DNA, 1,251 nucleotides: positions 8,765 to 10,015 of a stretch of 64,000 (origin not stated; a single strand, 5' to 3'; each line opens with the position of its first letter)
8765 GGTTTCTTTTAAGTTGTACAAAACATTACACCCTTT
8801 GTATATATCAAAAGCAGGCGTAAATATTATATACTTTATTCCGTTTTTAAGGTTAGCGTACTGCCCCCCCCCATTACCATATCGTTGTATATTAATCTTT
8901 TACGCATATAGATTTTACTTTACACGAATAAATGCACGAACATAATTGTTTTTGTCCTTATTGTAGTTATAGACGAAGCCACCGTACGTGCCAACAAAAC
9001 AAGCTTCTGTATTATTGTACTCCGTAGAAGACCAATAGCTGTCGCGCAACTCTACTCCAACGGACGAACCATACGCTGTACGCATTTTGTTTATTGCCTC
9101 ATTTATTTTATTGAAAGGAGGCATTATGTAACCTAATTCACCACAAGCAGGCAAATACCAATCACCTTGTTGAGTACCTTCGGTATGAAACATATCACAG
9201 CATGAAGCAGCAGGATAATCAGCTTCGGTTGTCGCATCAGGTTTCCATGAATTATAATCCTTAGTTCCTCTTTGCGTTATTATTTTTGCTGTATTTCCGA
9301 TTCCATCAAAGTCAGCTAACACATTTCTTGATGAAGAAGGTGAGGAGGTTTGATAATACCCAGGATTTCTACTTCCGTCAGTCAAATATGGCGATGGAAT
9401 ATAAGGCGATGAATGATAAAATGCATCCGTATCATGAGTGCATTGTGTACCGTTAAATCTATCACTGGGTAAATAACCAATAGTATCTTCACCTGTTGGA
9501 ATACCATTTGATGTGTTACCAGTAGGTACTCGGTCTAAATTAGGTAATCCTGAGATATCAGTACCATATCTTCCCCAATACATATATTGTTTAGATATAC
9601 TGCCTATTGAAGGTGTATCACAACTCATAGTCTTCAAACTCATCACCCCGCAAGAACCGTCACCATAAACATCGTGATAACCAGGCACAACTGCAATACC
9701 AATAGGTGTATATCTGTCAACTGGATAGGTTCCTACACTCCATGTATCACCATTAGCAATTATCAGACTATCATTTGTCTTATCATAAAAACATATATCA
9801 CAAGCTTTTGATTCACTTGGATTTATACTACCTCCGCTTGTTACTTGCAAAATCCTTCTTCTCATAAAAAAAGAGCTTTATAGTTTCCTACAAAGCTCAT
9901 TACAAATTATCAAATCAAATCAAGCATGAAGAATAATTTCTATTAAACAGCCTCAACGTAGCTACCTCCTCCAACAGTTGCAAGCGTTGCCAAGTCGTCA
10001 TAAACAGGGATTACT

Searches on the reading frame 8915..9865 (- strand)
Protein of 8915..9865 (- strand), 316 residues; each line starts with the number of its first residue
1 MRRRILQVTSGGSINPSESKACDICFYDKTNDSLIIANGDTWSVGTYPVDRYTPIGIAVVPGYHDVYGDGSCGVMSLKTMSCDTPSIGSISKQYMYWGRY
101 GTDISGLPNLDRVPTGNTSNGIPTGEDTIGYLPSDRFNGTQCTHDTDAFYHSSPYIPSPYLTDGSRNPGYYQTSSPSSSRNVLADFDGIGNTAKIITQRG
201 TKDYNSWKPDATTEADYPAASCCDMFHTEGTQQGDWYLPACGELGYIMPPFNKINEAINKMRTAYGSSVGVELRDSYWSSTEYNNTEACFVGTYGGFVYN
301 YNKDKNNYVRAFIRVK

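Call 13: search_protein_families(library=pfam, proteins=[window:8915-9865:-], max_evalue=1)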
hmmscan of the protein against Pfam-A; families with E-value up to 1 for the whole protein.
window:8915-9865:- (316 aa): 1 family
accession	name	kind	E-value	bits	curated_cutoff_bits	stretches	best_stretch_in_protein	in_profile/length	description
PF07603.17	Lcl_C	-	1.5e-06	28.9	34.9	1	218-311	26-115/117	Lcl C-terminal domain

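Call 54: search_protein_families(library=pfam, proteins=[L011:1806-2795:+], max_evalue=0.001)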
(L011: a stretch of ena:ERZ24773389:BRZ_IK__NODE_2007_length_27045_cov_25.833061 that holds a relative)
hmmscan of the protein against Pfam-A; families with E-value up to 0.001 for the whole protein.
L011:1806-2795:+ (329 aa): 0 families

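Call 66: find_homologous_proteins(query=window:8915-9865:-, max_evalue=0.001)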
Query window:8915-9865:- (316 aa): 1340 proteins with E <= 0.001 among 1967 candidates; the best 120 are listed.
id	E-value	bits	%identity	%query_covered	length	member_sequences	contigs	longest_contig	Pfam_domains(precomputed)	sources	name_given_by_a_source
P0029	5.5e-219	744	100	100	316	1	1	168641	PF07603.18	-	-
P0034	2.5e-159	548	76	100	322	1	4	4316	-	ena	-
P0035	3.1e-158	544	75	100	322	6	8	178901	PF07603.18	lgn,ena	-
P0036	4.3e-158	544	76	100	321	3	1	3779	PF07603.18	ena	-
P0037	5.8e-156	537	74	100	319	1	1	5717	-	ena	-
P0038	1.2e-154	532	74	100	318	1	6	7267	PF07603.18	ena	-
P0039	1.8e-153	529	73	100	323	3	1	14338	-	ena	-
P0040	3.6e-152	524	72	100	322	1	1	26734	-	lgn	-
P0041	5.7e-152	524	73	100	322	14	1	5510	PF07603.18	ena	-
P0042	1.4e-151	522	73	100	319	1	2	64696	-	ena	-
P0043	2.0e-151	522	74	100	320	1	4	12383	-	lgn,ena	-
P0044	3.0e-149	515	71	100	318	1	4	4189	-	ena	-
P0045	4.4e-149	514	72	100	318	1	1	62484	PF07603.18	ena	-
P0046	5.3e-149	514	73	100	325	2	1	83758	PF07603.18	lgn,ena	-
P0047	8.1e-149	513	71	100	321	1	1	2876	-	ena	-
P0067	1.3e-144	499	69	99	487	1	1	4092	PF07603.18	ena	-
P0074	2.8e-143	495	72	97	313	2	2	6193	PF07603.18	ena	-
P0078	1.3e-142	493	71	96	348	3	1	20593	-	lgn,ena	-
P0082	1.4e-141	489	74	95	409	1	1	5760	PF07603.18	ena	-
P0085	5.1e-141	488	72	95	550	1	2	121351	PF07603.18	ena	-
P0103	2.4e-138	479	73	96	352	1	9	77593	-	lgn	-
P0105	6.7e-138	477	69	96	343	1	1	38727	PF07603.18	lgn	-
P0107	2.6e-137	475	70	95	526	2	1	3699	PF07603.18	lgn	-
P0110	7.3e-137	474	71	95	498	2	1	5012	-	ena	-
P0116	2.8e-134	465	70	96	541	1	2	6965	PF07603.18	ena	-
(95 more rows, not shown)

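Call 68: find_encoding_contigs(protein=P0035, flank=10000, max_places=3)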
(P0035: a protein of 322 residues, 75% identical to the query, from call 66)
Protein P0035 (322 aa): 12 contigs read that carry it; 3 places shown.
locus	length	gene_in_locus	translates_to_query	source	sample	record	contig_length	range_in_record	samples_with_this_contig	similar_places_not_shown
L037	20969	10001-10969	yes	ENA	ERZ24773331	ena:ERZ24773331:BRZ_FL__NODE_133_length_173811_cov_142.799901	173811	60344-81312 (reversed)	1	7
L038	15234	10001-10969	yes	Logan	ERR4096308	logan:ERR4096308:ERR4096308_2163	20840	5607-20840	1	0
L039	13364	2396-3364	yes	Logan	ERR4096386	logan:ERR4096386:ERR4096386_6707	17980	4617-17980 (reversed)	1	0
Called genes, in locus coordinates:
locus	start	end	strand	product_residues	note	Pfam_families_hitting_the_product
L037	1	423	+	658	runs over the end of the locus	-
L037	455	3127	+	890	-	-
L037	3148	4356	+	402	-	-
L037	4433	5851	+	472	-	-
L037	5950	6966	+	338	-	-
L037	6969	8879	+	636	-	-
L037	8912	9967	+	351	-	-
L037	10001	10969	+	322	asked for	PF07603:Lcl_C (faint)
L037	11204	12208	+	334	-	-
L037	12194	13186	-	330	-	PF07463:NUMOD4 (weak), PF13392:HNH_3 (faint), PF07463:NUMOD4, PF22083:I-HmuI_NUMOD-like (faint)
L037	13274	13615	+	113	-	-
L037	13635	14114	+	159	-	-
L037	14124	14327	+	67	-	-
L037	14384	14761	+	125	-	PF25223:DUF7841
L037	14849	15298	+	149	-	PF18925:DUF5675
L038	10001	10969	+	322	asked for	PF07603:Lcl_C (faint)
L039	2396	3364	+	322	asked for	PF07603:Lcl_C (faint)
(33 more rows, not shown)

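Call 69: find_encoding_contigs(protein=P0078, flank=8000, max_places=2)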
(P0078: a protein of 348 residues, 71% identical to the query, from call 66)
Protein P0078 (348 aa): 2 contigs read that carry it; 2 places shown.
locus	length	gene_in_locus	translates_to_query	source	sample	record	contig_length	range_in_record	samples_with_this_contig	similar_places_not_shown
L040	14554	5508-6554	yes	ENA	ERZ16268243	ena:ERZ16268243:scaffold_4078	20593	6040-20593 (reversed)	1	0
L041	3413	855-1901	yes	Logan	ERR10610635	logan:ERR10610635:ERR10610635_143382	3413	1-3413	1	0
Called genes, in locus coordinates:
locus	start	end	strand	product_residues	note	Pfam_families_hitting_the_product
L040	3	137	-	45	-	?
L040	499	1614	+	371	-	-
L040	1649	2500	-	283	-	-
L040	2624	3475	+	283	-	-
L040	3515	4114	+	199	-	-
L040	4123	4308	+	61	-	-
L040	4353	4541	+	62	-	-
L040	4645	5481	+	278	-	-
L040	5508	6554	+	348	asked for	-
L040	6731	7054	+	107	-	-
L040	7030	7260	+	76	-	-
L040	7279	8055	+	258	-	-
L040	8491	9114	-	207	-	-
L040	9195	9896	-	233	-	-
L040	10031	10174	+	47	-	-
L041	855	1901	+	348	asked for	-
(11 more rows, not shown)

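Call 70: find_encoding_contigs(protein=P0074, flank=6000, max_places=2)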
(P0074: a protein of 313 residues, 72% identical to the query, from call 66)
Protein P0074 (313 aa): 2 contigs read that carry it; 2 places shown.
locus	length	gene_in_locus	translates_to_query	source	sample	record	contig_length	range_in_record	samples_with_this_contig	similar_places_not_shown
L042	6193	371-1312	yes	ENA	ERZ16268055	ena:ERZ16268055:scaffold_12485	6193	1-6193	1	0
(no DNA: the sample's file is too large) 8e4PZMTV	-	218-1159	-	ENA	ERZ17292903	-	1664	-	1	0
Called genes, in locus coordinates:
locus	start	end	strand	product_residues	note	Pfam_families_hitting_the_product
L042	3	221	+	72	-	?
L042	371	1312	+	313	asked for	PF07603:Lcl_C (faint)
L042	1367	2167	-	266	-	-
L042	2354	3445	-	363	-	-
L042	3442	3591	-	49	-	-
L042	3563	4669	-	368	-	-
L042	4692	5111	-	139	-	-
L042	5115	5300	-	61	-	-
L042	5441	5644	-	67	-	-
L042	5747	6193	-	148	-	?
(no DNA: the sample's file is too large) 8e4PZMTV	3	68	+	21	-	?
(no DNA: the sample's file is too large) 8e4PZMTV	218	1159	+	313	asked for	PF07603:Lcl_C (faint)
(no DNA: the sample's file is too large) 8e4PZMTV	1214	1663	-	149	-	?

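Call 90: search_protein_families(library=pfam, proteins=[P0085, P0116, P0067, P0107, P0110, P0082, P0103, P0078, P0105], max_evalue=0.01)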
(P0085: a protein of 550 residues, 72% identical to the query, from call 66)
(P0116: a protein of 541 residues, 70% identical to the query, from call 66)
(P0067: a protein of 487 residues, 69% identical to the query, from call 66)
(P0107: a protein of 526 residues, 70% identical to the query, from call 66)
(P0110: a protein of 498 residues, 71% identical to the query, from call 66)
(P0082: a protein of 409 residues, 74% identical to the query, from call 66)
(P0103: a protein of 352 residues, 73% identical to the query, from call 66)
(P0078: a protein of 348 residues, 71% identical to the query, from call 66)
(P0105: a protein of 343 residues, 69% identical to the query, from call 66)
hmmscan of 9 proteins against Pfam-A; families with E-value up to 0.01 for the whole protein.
P0085 (550 aa): 1 family
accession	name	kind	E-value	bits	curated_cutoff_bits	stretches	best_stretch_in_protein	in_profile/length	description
PF07603.17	Lcl_C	-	7.5e-09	36.3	34.9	1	238-333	26-115/117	Lcl C-terminal domain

P0116 (541 aa): 1 family
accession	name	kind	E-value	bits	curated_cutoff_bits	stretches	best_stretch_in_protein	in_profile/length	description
PF07603.17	Lcl_C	-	5.2e-06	27.2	34.9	0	237-331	26-114/117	Lcl C-terminal domain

P0067 (487 aa): 1 family
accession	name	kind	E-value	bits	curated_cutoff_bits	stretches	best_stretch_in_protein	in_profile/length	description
PF07603.17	Lcl_C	-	6.6e-06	26.8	34.9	1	385-479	26-114/117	Lcl C-terminal domain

P0107 (526 aa): 1 family
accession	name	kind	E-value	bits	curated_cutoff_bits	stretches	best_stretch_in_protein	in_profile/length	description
PF07603.17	Lcl_C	-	3.2e-06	27.9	34.9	1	226-321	26-115/117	Lcl C-terminal domain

P0110 (498 aa): 1 family
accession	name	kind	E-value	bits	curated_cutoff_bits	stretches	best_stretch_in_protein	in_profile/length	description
PF07603.17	Lcl_C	-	0.0019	18.9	34.9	0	301-396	26-115/117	Lcl C-terminal domain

P0082 (409 aa): 1 family
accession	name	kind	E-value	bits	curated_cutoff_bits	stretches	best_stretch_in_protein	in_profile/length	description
PF07603.17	Lcl_C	-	4.5e-06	27.4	34.9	1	300-394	27-115/117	Lcl C-terminal domain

P0103 (352 aa): 1 family
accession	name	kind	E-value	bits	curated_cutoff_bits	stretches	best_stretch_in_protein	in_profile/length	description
PF07603.17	Lcl_C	-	0.0001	23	34.9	1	258-339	41-114/117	Lcl C-terminal domain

P0078 (348 aa): 0 families

P0105 (343 aa): 1 family
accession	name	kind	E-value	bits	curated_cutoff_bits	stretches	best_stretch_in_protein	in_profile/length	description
PF07603.17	Lcl_C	-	1.8e-05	25.5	34.9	1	238-333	26-115/117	Lcl C-terminal domain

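Call 91: search_protein_families(library=phrogs, proteins=[P0029, P0085, P0116, P0103], max_evalue=0.001)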
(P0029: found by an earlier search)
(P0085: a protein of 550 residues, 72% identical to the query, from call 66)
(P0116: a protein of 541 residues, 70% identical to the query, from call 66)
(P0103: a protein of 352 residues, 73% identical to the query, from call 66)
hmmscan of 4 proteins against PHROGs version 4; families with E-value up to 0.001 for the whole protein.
P0029 (316 aa): 1 family
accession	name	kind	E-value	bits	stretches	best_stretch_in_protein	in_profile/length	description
phrog_4245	-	unknown function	2.6e-08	34.3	1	170-314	461-578/583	-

P0085 (550 aa): 1 family
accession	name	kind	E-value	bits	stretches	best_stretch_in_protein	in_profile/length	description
phrog_4245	-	unknown function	1.7e-17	64.5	2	190-335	461-577/583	-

P0116 (541 aa): 1 family
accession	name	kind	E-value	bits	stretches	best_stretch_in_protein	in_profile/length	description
phrog_4245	-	unknown function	7.1e-15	55.9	2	188-332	460-575/583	-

P0103 (352 aa): 1 family
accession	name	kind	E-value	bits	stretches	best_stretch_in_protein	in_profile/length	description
phrog_4245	-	unknown function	1.9e-08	34.7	1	194-343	459-578/583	-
